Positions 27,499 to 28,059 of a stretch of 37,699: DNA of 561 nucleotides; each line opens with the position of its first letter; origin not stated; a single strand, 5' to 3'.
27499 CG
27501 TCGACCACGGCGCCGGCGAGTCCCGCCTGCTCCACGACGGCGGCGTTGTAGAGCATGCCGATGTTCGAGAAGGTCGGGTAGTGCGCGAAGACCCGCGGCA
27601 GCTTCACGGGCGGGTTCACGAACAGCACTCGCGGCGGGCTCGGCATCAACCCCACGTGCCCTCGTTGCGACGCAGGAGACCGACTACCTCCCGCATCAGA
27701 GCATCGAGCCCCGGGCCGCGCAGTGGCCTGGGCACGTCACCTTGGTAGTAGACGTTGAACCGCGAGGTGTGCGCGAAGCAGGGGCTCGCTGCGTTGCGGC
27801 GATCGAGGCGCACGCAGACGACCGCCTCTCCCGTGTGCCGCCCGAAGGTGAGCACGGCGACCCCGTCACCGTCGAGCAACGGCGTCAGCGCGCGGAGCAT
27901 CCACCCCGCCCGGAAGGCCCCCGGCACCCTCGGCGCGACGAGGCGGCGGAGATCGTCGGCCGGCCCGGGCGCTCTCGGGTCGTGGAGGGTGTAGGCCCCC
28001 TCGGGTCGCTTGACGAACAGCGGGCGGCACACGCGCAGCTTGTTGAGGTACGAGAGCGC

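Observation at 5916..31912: Cluster-specific ~80-aa module fused to seven or eight otherwise unrelated proteins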

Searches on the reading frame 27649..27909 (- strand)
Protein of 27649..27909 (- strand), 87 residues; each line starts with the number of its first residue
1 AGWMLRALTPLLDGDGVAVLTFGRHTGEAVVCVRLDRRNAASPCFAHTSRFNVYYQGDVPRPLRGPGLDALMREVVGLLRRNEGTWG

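Call 18: find_homologous_proteins(query=A1, max_evalue=0.01)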
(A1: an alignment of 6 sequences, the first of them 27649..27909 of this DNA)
Query A1 (6 sequences): 4693 candidates shared short words with the query, none scored E <= 0.01.

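Call 22: search_protein_families(library=pfam, proteins=[window:27649-27909:-], max_evalue=10)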
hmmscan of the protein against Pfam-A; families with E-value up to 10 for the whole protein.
window:27649-27909:- (87 aa): 0 families

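Call 25: predict_structure(alignment_id=A1)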
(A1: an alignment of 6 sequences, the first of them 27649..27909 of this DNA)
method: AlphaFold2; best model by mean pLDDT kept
length: 87 residues; sequences in the alignment: 6
mean_pLDDT: 84.3   pTM: 0.73
mean pLDDT of the five models: 84.3, 83.5, 83.3, 82.8, 79.0
residues with pLDDT >= 90: 44; 70-90: 30; 50-70: 13; < 50: 0
segments of 3 or more residues with pLDDT < 50: none
pLDDT, mean of each block of 10 residues (from residue 1): 89 84 81 93 93 79 68 92 78
secondary structure, 60 per line:
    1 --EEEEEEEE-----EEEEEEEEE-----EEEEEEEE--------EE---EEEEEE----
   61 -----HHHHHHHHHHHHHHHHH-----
elements in order: E3-10 E16-24 E30-37 E51-56 H66-82

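Call 28: search_protein_representatives(alignment_id=A1)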
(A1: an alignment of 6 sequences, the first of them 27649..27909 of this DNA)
Query: 6 sequences, 85 profile positions. Proteins with E-value up to 0.001 (for the whole library): 56; up to 1e-10: 6; up to 1e-30: 0. The best 56 are listed.
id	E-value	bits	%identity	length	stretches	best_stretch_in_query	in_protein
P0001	4.0e-26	107.1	-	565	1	1-84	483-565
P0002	2.0e-19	85.6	-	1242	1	1-75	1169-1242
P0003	3.7e-14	68.7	-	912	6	1-54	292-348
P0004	1.0e-11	60.9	-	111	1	3-84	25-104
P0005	2.9e-11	59.4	-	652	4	1-54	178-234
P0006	8.1e-11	58.0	-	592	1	1-85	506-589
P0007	1.2e-10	57.5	-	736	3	2-79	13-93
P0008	1.3e-09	54.2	-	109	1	1-84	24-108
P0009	8.1e-09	51.6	-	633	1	2-81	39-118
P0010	4.0e-08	49.4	-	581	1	3-81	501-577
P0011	4.7e-08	49.2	-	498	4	1-54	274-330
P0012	2.5e-07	46.8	-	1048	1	1-84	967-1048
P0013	5.4e-07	45.8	-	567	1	2-84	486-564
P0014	6.9e-07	45.4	-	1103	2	1-83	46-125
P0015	9.6e-07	45.0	-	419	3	1-53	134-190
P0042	1.7e-04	37.8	-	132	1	3-62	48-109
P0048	2.7e-04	37.1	-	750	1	1-80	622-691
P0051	4.1e-04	36.5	-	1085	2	2-84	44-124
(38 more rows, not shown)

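Call 30: fold_search(model_id=the predicted structure, library=pdb)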
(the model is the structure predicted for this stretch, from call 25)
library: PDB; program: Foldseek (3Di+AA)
matches with E <= 10: 588; with E <= 0.001: 0
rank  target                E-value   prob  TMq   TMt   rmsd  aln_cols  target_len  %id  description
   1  9r2i_C                1.0e+00  0.35  0.34  0.11   4.6        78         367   13  Cryo-EM structure of the complex CDK16:CCNY:14-3-3 (released 2026-03-25)
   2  4yc3_A                1.1e+00  0.30  0.35  0.13   5.0        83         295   11  CDK1/CyclinB1/CKS2 Apo (released 2016-04-20)
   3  4y72_A                1.2e+00  0.30  0.35  0.13   5.1        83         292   11  Human CDK1/CyclinB1/CKS2 With Inhibitor (released 2015-08-12)
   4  6hxf_B                1.2e+00  0.28  0.35  0.13   5.6        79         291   10  Human STK10 bound to a maleimide inhibitor (released 2018-10-31)
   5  4alw                  1.4e+00  0.23  0.36  0.14   7.7        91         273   11  Benzofuropyrimidinone Inhibitors of Pim-1 (released 2013-01-16)
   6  6gu7_A                1.4e+00  0.21  0.33  0.13   5.6        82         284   11  CDK1/Cks2 in complex with AZD5438 (released 2018-12-05)
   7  4alu                  1.5e+00  0.23  0.36  0.14   7.6        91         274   11  Benzofuropyrimidinone Inhibitors of Pim-1 (released 2013-01-16)
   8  2vtr                  1.5e+00  0.16  0.32  0.12   6.3        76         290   17  Identification of N-(4-piperidinyl)-4-(2,6-dichlorobenzoylamino)-1H- pyrazole-3-carboxamide (AT7519), a Novel Cyclin Dep (released 2008-08-05)
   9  5g6v_B                1.5e+00  0.38  0.37  0.14   4.5        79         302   10  Crystal structure of the PCTAIRE1 kinase in complex with inhibitor (released 2016-11-23)
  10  5cyz_A                1.5e+00  0.33  0.36  0.11   4.2        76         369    8  Structure of S. cerevisiae Hrr25:Mam1 complex, form 1 (released 2016-08-03)
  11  6gu7_C                1.6e+00  0.20  0.33  0.13   5.6        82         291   11  CDK1/Cks2 in complex with AZD5438 (released 2018-12-05)
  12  3cy2_A                1.8e+00  0.21  0.37  0.15   7.5        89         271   11  Crystal structure of human proto-oncogene serine threonine kinase (PIM1) in complex with a consensus peptide and a bet (released 2008-07-15)
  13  6w0p_D                1.8e+00  0.12  0.29  0.06  10.7        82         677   10  Putative kojibiose phosphorylase from human microbiome (released 2020-03-18)
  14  6gu6_A                1.9e+00  0.20  0.34  0.13   5.5        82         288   11  CDK1/Cks2 in complex with Dinaciclib (released 2018-12-05)
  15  9b3s_A                1.9e+00  0.20  0.32  0.12   4.9        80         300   11  Crystal structure of casein kinase 1 delta 1 with tethered phosphorylated tail (released 2024-09-25)
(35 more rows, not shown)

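Call 38: find_homologous_proteins(query=A2, max_evalue=0.001)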
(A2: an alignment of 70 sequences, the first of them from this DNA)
Query A2 (70 sequences) (84 aa, profile of the alignment): 13 proteins with E <= 0.001 among 415 candidates.
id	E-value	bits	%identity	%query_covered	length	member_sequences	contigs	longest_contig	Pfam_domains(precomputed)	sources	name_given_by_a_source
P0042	2.9e-16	77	35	52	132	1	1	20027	-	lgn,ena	-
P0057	1.2e-12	65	55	13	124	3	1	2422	-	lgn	-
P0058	1.9e-12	65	-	-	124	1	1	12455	-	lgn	-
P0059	2.6e-12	64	-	-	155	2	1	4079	-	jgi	-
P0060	1.2e-10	59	36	57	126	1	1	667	-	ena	-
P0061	1.4e-10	59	26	71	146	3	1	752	-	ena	-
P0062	1.4e-10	59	-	-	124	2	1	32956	-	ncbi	ncbi:MAG: hypothetical protein R3F39_23075 [Myxococcota bacterium]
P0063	2.1e-10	58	32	58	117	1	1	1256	-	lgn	-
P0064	2.6e-9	55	31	52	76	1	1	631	-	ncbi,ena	-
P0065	1.8e-8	52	27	73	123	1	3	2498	-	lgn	-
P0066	2.5e-8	51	27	73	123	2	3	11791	-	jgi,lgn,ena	jgi:hypothetical protein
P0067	3.4e-8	51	-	-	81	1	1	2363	-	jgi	-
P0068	9.6e-8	50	-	-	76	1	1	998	-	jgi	jgi:hypothetical protein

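Call 39: find_encoding_contigs(protein=P0062, flank=10000, max_places=3)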
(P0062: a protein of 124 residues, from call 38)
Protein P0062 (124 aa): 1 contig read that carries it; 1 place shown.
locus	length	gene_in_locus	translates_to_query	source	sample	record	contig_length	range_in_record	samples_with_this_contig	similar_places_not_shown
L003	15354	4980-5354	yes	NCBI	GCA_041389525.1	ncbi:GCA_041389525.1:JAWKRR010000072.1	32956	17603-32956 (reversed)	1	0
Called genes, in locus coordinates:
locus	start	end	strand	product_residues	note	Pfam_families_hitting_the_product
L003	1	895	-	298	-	PF00932:LTD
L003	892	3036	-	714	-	PF22977:WHD, PF05496:RuvB_N (faint), PF06068:TIP49 (faint), PF09848:SLFN-g3_helicase (faint), PF13191:AAA_16 (faint), PF13401:AAA_22 (faint), PF00004:AAA, PF00004:AAA, +5 more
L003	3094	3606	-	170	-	PF01740:STAS, PF13466:STAS_2 (weak)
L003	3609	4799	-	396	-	PF00072:Response_reg, PF07228:SpoIIE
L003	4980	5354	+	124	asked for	-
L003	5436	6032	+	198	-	-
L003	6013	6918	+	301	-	-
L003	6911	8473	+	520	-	PF00656:Peptidase_C14 (weak)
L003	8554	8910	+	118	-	-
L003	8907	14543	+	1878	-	-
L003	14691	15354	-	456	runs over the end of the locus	-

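Call 40: find_encoding_contigs(protein=P0042, flank=10000, max_places=3)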
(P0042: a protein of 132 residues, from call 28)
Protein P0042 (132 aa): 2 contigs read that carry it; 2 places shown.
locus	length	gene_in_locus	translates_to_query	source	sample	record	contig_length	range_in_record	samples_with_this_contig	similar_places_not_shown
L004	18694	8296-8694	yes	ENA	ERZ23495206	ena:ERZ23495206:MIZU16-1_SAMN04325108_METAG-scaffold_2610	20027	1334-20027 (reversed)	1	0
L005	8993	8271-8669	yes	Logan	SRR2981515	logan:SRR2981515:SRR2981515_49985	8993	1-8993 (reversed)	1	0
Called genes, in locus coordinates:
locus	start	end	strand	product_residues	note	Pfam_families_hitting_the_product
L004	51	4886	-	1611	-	PF00526:Dicty_CTDC (weak)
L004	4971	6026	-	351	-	PF00932:LTD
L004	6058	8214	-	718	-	PF22977:WHD, PF13191:AAA_16 (faint), PF00004:AAA, PF00910:RNA_helicase (faint), PF05496:RuvB_N (faint), PF07728:AAA_5 (faint), PF13401:AAA_22 (faint), PF00004:AAA, +1 more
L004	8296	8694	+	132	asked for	-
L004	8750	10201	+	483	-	-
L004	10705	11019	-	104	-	-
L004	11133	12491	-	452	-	PF16697:Yop-YscD_cpl, PF00498:FHA, PF00158:Sigma54_activat, PF13191:AAA_16 (faint), PF14532:Sigma54_activ_2, PF07728:AAA_5 (weak), PF25601:AAA_lid_14, PF02954:HTH_8 (faint)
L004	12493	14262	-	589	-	PF00069:Pkinase, PF07714:PK_Tyr_Ser-Thr, PF01636:APH (faint)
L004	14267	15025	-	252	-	PF01113:DapB_N, PF05173:DapB_C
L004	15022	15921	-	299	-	PF00701:DHDPS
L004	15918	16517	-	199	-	PF13646:HEAT_2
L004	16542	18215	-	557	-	-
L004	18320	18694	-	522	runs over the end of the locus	PF02881:SRP54_N, PF00448:SRP54, PF02978:SRP_SPB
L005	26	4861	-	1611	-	PF00526:Dicty_CTDC (weak)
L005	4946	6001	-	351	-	PF00932:LTD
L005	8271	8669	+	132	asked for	-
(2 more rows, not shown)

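Call 47: search_solved_structures(query=A2, max_evalue=10, show_alignments=2)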
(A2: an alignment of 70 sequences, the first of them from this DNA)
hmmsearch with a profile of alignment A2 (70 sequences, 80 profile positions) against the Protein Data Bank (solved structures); distinct sequences matched with E-value up to 10: 3.
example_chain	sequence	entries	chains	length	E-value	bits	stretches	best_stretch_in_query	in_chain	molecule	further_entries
8bl3_A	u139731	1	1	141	0.054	16.7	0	8-38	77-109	scIg12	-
8bl6_A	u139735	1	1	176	0.25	14.6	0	8-38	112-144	dIG14-scdim-EF62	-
9wk1_D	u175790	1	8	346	0.31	14.2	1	42-77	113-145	DON 3-epimerase chain D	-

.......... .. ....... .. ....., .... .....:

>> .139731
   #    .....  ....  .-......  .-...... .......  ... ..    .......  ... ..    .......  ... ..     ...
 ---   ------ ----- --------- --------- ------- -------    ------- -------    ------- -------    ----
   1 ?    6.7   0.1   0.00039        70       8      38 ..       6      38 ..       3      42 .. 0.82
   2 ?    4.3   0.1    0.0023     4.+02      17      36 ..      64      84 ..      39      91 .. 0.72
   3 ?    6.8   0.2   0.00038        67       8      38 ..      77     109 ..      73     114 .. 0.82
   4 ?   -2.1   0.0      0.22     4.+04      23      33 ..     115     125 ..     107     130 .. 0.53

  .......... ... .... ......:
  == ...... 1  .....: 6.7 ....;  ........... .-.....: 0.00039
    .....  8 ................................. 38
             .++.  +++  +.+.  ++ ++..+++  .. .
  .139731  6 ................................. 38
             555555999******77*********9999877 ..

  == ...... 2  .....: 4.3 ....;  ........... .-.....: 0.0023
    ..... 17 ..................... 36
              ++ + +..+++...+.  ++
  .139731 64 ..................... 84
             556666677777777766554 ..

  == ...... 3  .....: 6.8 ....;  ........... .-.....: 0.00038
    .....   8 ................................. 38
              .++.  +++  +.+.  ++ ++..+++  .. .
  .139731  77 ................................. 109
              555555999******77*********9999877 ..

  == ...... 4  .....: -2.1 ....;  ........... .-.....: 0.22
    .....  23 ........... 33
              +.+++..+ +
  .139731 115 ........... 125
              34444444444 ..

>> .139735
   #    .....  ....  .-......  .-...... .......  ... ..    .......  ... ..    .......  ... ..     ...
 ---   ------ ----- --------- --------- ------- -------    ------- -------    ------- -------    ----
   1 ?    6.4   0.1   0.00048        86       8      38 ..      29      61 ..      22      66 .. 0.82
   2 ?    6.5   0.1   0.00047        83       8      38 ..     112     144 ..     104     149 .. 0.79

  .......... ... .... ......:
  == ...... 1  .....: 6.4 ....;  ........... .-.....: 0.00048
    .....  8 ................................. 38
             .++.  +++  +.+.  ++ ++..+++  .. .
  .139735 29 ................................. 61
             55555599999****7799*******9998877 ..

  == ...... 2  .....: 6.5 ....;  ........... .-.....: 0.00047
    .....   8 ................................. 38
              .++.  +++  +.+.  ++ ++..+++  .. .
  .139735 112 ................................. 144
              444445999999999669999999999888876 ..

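Call 48: search_protein_families(library=pfam, alignment_id=A2, max_evalue=1)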
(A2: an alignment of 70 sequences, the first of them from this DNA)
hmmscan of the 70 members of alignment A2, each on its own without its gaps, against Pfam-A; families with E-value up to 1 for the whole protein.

A. member 1, seq(84 aa): 0 families

B. families by the number of members that match (of 70 scanned): 7 families
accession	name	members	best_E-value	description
PF13581.12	HATPase_c_2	1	0.003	Histidine kinase-like ATPase domain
PF03007.21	WS_DGAT_cat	1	0.0037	Wax ester synthase/diacylglycerol acyltransferase catalytic domain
PF20866.3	MdcG_N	1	0.11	Phosphoribosyl-dephospho-CoA transferase MdcG N-terminal domain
PF06839.17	Zn_ribbon_GRF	1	0.16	GRF zinc finger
PF14350.11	Beta_protein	1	0.24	Beta protein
PF12465.13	Pr_beta_C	1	0.24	Proteasome beta subunits C terminal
PF10584.14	Proteasome_A_N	1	0.25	Proteasome subunit A N-terminal signature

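Call 57: search_protein_families(library=pfam, alignment_id=A5, max_evalue=0.001)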
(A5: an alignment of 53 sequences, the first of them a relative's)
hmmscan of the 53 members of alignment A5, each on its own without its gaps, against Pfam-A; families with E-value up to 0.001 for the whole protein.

A. member 1, P0003 (912 aa): 1 family
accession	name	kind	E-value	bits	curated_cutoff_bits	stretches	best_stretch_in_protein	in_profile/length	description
PF16783.10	FANCM-MHF_bd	-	0.00052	20.5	25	0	581-626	17-62/117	FANCM to MHF binding domain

B. families by the number of members that match (of 53 scanned): 10 families
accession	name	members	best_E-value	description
PF04055.27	Radical_SAM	20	3.6e-28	Radical SAM superfamily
PF02310.24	B12-binding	9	2.5e-35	B12 binding domain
PF00148.24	Oxidored_nitro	4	1.8e-30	Nitrogenase component 1 type Oxidoreductase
PF14559.12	TPR_19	2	1.7e-10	Tetratricopeptide repeat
PF07719.23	TPR_2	2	1.9e-08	Tetratricopeptide repeat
PF13424.12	TPR_12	1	2.5e-06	Tetratricopeptide repeat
PF13181.12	TPR_8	1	3.8e-06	Tetratricopeptide repeat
PF13428.12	TPR_14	1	1.9e-05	Tetratricopeptide repeat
PF13432.12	TPR_16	1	3.3e-05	Tetratricopeptide repeat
PF16783.10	FANCM-MHF_bd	1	0.00052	FANCM to MHF binding domain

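Call 67: find_related_loci(query=A8, collection=metagenome_contigs, flank=10000)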
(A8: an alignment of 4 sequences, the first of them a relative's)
Query A8 (652 aa) in metagenome_contigs; peptide patterns used: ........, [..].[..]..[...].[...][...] (x = any residue, [..] = any of these).
454 stretches matched a pattern; 2 encode a relative of the query (tblastn E <= 1e-3); 2 distinct loci.
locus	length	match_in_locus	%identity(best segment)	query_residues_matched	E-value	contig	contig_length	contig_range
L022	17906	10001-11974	100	1-652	0e+0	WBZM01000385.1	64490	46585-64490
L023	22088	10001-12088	70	15-650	0e+0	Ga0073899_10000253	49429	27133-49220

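Call 69: search_protein_families(library=pfam, proteins=[L023:2096-3337:-, L023:3922-4557:-, L023:4696-5844:+, L023:7539-9488:-, L023:9403-10224:-, L023:12684-13574:-, L023:13682-14761:-, L023:16877-18574:-, L023:18496-22086:+, L022:7604-9448:-], max_evalue=0.001)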
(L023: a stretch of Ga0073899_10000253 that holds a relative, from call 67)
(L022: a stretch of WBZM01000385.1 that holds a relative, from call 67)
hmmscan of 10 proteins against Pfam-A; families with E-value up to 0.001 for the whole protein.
L023:2096-3337:- (414 aa): 0 families

L023:3922-4557:- (212 aa): 0 families

L023:4696-5844:+ (383 aa): 2 families
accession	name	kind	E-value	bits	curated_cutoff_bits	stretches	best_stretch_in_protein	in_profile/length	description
PF04055.27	Radical_SAM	-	1.3e-16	61.6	29.5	1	42-176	5-146/166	Radical SAM superfamily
PF13186.11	SPASM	-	1.3e-08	35.4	21.5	1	301-364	1-67/67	Iron-sulfur cluster-binding domain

L023:7539-9488:- (650 aa): 3 families
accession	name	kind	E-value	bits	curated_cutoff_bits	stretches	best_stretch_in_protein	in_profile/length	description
PF13517.12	FG-GAP_3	-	1.1e-25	90.5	26.9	4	279-343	1-61/61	FG-GAP-like repeat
PF07593.17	UnbV_ASPIC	-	2e-06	28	23.4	1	490-552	1-64/68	ASPIC and UnbV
PF09134.16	Invasin_D3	-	1.4e-05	26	33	1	565-645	9-94/98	Invasin, domain 3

L023:9403-10224:- (274 aa): 0 families

L023:12684-13574:- (297 aa): 10 families
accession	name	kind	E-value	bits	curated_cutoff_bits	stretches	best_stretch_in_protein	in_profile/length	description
PF13614.12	AAA_31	-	4.4e-22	79.3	27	2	92-135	2-45/177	AAA domain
PF01656.29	CbiA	-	3.9e-18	66.1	25.4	1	94-252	1-107/125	CobQ/CobB/MinD/ParA nucleotide binding domain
PF02374.21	ArsA_ATPase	-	3.2e-10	40.2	24.3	1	96-132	5-41/305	Anion-transporting ATPase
PF10609.15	ParA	-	2.3e-09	37.5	27.1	1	92-132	4-44/246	NUBPL iron-transfer P-loop NTPase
PF07015.17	VirC1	-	5.8e-08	32.8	24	1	93-234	3-156/231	VirC1 protein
PF00142.24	Fer4_NifH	-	4.9e-07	29.9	25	1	97-145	5-53/271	4Fe-4S iron sulfur cluster binding proteins, NifH/frxC family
PF09140.17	MipZ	-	2.5e-05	24.2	20.7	1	93-206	2-117/262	ATPase MipZ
PF00448.28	SRP54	-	4.8e-05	23.5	22.7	1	96-135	5-44/196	SRP54-type protein, GTPase domain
PF13479.12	AAA_24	-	0.00019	21.8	27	1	95-173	5-72/195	AAA domain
PF25199.1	nSTAND_NTPase5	-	0.0004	20.7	34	0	85-140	35-93/145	Novel STAND NTPase 5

L023:13682-14761:- (360 aa): 1 family
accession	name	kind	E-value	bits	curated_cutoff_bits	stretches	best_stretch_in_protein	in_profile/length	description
PF00248.27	Aldo_ket_red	-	1.2e-50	172.7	24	1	56-350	2-290/291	Aldo/keto reductase family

L023:16877-18574:- (566 aa): 4 families
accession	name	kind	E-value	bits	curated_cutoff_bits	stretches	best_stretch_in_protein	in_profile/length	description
PF03796.21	DnaB_C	-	1.9e-24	86.9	27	1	313-552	6-249/255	DnaB-like helicase C terminal domain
PF00772.26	DnaB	-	1e-22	80.5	23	1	139-239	6-102/103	DnaB-like helicase N terminal domain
PF13481.12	AAA_25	-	2e-08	34.5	27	1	322-479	27-188/195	AAA domain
PF06745.19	ATPase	-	1.5e-07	31.5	26.6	1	314-372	6-66/231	KaiC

L023:18496-22086:+ (1197 aa): 2 families
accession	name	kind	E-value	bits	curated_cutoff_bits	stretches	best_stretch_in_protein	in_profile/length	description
PF11617.13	Cu-binding_MopE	-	7.1e-08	33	27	1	1087-1115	2-30/30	Putative metal-binding motif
PF06119.19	NIDO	-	0.00014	22.4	25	0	383-437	5-56/186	Nidogen-like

L022:7604-9448:- (615 aa): 4 families
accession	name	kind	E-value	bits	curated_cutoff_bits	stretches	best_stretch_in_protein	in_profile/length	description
PF13517.12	FG-GAP_3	-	1.1e-22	80.8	26.9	4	90-148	1-60/61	FG-GAP-like repeat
PF07593.17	UnbV_ASPIC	-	2.9e-05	24.3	23.4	1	459-520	2-65/68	ASPIC and UnbV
PF09134.16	Invasin_D3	-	0.00014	22.7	33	1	528-613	5-95/98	Invasin, domain 3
PF01839.29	FG-GAP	-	0.00033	20.9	22.1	0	133-150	4-21/37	FG-GAP repeat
